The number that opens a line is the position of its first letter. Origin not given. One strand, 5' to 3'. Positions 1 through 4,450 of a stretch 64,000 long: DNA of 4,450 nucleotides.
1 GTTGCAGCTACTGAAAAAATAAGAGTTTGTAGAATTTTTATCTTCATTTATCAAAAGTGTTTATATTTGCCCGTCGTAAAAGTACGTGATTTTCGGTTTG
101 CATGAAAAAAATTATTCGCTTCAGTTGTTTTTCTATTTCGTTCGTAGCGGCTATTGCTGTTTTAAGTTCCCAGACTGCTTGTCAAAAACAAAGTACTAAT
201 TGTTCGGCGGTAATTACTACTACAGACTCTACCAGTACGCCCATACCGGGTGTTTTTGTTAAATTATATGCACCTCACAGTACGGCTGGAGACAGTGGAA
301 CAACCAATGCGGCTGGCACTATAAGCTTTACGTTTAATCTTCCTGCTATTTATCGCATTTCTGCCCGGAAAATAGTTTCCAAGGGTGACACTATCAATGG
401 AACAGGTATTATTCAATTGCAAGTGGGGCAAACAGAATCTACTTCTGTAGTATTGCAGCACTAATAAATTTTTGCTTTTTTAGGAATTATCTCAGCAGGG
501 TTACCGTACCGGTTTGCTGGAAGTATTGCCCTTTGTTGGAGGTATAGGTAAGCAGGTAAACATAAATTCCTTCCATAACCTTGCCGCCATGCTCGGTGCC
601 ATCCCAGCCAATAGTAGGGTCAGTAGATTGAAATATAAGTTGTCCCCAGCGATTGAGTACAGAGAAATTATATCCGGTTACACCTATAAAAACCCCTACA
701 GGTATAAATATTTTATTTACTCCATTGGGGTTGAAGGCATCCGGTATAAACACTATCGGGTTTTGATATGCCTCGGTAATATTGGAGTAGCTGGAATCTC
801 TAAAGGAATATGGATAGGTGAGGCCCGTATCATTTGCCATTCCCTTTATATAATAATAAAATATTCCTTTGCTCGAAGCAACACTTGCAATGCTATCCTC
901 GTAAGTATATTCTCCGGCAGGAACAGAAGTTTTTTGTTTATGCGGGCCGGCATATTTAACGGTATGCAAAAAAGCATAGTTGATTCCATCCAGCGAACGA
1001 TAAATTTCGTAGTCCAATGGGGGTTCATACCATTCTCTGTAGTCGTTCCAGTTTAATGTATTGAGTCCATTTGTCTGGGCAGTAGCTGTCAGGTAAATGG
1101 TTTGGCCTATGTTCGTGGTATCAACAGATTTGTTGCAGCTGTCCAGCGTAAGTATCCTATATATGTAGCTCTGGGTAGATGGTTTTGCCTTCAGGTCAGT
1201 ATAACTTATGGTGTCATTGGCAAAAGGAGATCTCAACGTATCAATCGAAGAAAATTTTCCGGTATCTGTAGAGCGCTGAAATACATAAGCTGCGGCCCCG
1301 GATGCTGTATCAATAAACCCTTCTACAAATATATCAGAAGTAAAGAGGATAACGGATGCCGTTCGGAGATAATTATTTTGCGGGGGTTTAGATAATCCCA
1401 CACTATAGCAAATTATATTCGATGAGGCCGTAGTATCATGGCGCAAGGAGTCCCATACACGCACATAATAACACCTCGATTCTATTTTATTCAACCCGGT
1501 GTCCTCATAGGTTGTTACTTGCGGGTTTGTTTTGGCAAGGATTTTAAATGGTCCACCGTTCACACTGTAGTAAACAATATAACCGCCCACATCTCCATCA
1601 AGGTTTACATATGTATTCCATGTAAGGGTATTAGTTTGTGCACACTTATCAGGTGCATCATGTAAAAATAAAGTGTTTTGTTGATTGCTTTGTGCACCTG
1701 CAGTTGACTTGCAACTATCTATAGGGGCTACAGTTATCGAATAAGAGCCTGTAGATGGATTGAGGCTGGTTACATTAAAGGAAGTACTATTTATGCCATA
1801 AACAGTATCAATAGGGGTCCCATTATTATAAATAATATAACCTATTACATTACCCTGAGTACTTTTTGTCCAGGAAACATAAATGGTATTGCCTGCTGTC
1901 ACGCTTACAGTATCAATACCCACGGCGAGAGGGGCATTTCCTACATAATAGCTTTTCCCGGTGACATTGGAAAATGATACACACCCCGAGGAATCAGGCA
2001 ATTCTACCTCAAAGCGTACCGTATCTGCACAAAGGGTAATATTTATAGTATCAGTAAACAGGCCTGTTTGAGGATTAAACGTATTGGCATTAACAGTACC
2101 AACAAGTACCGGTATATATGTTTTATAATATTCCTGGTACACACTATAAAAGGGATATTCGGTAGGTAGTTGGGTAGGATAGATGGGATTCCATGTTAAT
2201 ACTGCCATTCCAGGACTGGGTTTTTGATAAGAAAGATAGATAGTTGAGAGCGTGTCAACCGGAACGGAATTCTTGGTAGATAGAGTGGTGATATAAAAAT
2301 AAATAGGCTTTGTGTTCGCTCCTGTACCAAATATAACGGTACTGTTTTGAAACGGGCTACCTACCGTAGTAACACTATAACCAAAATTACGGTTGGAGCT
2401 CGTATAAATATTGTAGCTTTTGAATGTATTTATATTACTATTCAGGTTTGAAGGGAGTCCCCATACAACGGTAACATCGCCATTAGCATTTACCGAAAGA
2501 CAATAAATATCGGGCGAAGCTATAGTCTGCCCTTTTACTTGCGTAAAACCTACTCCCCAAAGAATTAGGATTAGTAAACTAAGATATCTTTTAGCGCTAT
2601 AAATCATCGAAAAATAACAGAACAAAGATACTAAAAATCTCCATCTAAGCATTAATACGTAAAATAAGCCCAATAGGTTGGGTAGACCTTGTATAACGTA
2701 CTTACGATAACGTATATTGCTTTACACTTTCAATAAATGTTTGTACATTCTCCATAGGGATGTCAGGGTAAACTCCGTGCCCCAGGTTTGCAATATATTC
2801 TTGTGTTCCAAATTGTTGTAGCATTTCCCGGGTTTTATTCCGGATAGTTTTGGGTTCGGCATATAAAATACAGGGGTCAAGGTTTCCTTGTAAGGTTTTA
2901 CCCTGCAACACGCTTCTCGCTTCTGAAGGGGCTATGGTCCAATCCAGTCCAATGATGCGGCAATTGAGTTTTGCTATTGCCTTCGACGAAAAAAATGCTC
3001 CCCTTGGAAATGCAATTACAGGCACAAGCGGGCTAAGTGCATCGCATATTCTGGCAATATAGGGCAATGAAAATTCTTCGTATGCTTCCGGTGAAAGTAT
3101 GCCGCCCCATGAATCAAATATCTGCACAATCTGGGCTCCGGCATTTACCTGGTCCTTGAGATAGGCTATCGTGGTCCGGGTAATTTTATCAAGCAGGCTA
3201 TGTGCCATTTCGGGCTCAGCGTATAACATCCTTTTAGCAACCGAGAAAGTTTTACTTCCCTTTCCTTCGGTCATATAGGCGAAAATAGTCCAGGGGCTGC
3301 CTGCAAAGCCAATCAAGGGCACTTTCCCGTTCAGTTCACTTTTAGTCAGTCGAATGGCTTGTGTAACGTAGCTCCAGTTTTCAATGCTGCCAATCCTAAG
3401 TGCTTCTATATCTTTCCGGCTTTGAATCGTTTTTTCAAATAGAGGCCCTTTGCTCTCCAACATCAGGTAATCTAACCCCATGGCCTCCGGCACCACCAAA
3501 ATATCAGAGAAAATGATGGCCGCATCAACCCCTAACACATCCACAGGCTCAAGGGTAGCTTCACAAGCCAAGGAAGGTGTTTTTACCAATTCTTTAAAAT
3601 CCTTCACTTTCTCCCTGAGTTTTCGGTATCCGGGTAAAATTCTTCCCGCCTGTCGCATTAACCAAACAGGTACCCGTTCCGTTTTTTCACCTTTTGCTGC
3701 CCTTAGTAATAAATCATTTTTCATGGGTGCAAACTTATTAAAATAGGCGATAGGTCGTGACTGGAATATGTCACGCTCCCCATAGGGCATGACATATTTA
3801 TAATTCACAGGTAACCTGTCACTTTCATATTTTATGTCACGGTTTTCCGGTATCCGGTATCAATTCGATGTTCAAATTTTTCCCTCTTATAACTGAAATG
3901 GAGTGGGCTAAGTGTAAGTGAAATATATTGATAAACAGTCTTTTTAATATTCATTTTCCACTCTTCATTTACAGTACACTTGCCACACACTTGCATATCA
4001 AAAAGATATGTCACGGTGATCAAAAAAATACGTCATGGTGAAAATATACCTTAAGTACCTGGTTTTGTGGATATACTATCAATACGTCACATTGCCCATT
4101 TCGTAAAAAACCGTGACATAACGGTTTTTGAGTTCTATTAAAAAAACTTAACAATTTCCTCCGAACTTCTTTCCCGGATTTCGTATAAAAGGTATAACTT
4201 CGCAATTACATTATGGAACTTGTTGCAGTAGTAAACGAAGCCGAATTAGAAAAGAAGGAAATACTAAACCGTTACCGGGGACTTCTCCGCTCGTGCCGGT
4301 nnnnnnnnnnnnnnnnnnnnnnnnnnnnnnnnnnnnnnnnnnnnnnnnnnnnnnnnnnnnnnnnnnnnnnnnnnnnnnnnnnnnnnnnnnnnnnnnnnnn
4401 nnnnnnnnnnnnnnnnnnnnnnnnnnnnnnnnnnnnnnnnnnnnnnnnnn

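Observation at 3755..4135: Two inverted copies, 19 kb apart, of a ~330-380 bp non-coding element with no recognisable family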

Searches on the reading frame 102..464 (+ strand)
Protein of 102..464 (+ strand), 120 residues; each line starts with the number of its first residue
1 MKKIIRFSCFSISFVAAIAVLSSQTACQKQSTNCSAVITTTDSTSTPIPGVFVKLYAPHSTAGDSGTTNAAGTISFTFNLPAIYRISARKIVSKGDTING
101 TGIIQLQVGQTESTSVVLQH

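Call 77: search_protein_families(library=pfam, proteins=[window:102-464:+], max_evalue=0.00001)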
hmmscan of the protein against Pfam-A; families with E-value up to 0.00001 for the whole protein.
window:102-464:+ (120 aa): 0 families

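Call 91: find_encoding_contigs(protein=window:102-464:+, flank=10000, max_places=6)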
Protein window:102-464:+ (120 aa): 1 contig read that carries it; 1 place shown.
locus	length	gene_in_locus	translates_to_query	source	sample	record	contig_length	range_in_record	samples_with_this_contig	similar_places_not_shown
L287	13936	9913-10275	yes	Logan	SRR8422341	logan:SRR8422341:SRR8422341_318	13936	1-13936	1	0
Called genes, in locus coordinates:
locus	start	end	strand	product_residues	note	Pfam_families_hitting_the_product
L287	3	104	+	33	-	?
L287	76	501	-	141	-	PF01451:LMWPc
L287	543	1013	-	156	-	PF02590:SPOUT_MTase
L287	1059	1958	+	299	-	PF02749:QRPTase_N, PF01729:QRPTase_C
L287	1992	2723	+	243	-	-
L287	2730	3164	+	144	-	PF00583:Acetyltransf_1, PF13673:Acetyltransf_10 (weak), PF13508:Acetyltransf_7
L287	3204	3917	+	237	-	PF13709:DUF4159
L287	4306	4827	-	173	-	PF00588:SpoU_methylase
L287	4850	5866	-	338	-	PF01565:FAD_binding_4, PF02873:MurB_C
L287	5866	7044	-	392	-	PF01619:Pro_dh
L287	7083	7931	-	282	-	PF00682:HMGL-like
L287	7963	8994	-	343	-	PF02912:Phe_tRNA-synt_N, PF01409:tRNA-synt_2d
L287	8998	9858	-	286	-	PF00160:Pro_isomerase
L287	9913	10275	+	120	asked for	-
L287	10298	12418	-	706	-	PF13585:CHU_C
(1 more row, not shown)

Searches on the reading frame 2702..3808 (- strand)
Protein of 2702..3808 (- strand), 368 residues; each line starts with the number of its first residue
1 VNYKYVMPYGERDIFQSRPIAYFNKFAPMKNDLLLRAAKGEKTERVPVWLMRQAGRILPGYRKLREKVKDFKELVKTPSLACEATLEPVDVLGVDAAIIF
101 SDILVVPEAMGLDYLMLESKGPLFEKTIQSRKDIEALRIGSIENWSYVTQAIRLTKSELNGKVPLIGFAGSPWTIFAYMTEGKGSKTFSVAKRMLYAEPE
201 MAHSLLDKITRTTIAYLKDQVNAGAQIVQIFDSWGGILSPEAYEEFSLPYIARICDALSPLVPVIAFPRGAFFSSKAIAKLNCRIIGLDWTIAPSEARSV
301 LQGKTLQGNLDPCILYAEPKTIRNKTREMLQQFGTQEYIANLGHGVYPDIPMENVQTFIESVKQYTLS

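Call 28: find_encoding_contigs(protein=window:2702-3724:-, flank=3000, max_places=10)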
Protein window:2702-3724:- (340 aa): no gene with exactly this product is on record in the collection.

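Call 62: find_encoding_contigs(protein=window:2702-3808:-, flank=3000, max_places=10)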
Protein window:2702-3808:- (368 aa): no gene with exactly this product is on record in the collection.

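Call 86: search_protein_families(library=ncbifam, proteins=[window:2702-3724:-], max_evalue=0.00001)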
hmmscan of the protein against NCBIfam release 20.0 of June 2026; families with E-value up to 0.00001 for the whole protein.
window:2702-3724:- (340 aa): 5 families
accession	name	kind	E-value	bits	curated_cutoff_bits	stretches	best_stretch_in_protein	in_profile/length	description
TIGR01464.1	hemE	equivalog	2.3e-126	421.4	302.95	1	6-335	2-337/338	uroporphyrinogen decarboxylase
NF004889.0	PRK06252.1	subfamily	5e-26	91.5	244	1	6-338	10-337/340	methylcobalamin:coenzyme M methyltransferase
TIGR01463.1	mtaA_cmuA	subfamily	2.7e-22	79.5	235.4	1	7-338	10-339/340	MtaA/CmuA family methyltransferase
NF041608.1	methylcob_mtaseMtbA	equivalog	2.8e-15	56.2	600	1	95-338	97-338/339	methylcobamide:CoM methyltransferase MtbA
NF040654.1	MtaA_Meth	equivalog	1.6e-10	40.4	400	1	7-338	8-336/337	methylcobamide:CoM methyltransferase MtaA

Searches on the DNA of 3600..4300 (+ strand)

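Call 14: search_dna_similar(query=window:3740-4140:+, collection=plasmids, mode=distant, max_evalue=0.01)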
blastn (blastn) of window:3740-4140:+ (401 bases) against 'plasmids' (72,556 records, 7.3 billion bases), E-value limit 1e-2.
No match.

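Call 15: search_dna_similar(query=window:3740-4140:+, collection=phages, mode=distant, max_evalue=0.01)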
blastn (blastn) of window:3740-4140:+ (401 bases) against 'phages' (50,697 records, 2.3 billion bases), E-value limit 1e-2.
No match.
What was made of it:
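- Tried and rejected: No match (calls 14, 15).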

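Call 39: search_rna_families(source=window, start=3600, end=4300, threshold=evalue, max_evalue=10)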
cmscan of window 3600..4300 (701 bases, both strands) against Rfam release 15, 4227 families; matches with E-value up to 10: 3.
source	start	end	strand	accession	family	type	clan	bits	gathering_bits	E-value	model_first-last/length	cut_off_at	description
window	3917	3971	+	RF04075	mir-1545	Gene; miRNA;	-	21.3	78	0.043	1-58/58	no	mir-1545 microRNA precursor family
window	3891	3980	+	RF00019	Y_RNA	Gene;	-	16.8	38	1.5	1-96/96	no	Y RNA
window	3957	4041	-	RF00154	SNORD63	Gene; snRNA; snoRNA; CD-box;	-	15.6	43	7.8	1-70/70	no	Small nucleolar RNA SNORD63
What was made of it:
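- On Any Rfam RNA family (sRNA, riboswitch, group II intron, IS605 omega-RNA/HEARO and others): Region 3600-4300 at E<=10 gave only noise: mir-1545 at 21 bits against 78 required, Y_RNA and SNORD63 (call 39).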

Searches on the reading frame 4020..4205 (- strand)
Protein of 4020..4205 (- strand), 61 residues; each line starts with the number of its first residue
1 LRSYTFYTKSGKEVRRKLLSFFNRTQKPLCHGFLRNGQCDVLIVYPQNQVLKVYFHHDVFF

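Call 26: find_homologous_proteins(query=window:4020-4205:-, max_evalue=1)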
Query window:4020-4205:-: no candidate shares three 5-residue words with the query. No homologue found.
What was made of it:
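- Tried and rejected: No candidate came back (call 26).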
